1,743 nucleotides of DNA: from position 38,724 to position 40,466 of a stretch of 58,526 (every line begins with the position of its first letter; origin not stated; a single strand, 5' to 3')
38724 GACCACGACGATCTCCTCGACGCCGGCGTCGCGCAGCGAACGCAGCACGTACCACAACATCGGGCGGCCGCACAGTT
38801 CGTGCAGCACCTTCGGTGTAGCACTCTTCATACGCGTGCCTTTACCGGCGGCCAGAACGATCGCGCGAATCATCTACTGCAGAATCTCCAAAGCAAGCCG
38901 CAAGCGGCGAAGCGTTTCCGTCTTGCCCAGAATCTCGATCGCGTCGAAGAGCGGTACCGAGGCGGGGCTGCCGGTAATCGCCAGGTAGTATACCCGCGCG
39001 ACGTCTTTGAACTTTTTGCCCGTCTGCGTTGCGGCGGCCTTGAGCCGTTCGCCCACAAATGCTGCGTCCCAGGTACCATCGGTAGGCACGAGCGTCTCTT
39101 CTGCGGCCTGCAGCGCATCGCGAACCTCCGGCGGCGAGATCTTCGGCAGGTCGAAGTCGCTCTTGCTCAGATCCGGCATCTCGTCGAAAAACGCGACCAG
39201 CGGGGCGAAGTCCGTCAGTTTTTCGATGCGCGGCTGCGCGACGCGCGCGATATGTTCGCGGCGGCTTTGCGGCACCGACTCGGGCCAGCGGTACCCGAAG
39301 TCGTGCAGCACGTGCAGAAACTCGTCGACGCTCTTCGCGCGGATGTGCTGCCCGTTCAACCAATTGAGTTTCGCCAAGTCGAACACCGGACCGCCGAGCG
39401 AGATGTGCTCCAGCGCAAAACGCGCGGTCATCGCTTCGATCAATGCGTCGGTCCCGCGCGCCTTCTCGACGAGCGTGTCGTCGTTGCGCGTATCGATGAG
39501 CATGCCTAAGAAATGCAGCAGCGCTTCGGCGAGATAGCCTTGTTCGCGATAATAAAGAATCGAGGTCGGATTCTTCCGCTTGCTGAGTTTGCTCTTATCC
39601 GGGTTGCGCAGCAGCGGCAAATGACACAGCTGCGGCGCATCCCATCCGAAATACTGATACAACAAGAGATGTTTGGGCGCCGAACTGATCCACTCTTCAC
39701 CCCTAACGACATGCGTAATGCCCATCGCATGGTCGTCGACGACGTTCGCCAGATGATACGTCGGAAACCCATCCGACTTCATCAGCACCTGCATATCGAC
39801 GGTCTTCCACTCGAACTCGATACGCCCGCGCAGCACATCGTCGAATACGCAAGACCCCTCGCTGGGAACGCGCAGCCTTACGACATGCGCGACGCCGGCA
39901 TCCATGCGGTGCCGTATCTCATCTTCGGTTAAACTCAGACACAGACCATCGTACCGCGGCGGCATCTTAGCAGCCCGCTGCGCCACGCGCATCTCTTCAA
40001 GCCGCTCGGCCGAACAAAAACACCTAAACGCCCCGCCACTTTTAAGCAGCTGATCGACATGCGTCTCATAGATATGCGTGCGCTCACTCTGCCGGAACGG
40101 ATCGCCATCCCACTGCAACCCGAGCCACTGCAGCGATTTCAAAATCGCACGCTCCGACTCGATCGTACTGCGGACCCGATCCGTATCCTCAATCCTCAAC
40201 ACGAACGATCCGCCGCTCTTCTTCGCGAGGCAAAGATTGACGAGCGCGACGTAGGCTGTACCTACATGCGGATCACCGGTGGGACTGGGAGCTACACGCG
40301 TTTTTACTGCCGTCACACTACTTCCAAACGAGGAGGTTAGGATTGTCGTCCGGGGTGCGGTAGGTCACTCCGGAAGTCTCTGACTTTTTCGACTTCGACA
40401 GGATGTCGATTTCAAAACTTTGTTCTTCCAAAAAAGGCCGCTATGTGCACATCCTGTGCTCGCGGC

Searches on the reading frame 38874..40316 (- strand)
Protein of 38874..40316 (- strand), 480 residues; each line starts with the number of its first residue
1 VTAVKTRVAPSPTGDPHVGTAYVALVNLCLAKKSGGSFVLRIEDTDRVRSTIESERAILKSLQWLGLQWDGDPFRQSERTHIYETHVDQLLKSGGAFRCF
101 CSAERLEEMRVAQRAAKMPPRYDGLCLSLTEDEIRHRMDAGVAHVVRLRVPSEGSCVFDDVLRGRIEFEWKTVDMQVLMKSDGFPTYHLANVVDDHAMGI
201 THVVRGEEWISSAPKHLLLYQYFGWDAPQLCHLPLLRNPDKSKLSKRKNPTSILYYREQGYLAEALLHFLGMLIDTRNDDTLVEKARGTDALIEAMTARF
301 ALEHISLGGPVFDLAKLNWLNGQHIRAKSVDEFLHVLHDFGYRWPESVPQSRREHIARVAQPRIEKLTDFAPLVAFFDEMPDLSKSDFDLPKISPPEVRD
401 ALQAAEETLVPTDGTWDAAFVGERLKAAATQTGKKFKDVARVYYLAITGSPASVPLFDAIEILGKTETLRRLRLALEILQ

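Call 41: search_protein_families(library=pfam, proteins=[window:38874-40316:-], max_evalue=0.001)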
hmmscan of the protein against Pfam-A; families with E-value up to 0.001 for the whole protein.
window:38874-40316:- (480 aa): 2 families
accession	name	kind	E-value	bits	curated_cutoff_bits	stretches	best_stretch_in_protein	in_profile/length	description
PF00749.27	tRNA-synt_1c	-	7.6e-97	324.4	23.4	1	4-277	2-279/314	tRNA synthetases class I (E and Q), catalytic domain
PF19269.4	Anticodon_2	-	2.6e-23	83.4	23.6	1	350-475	13-140/141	Anticodon binding domain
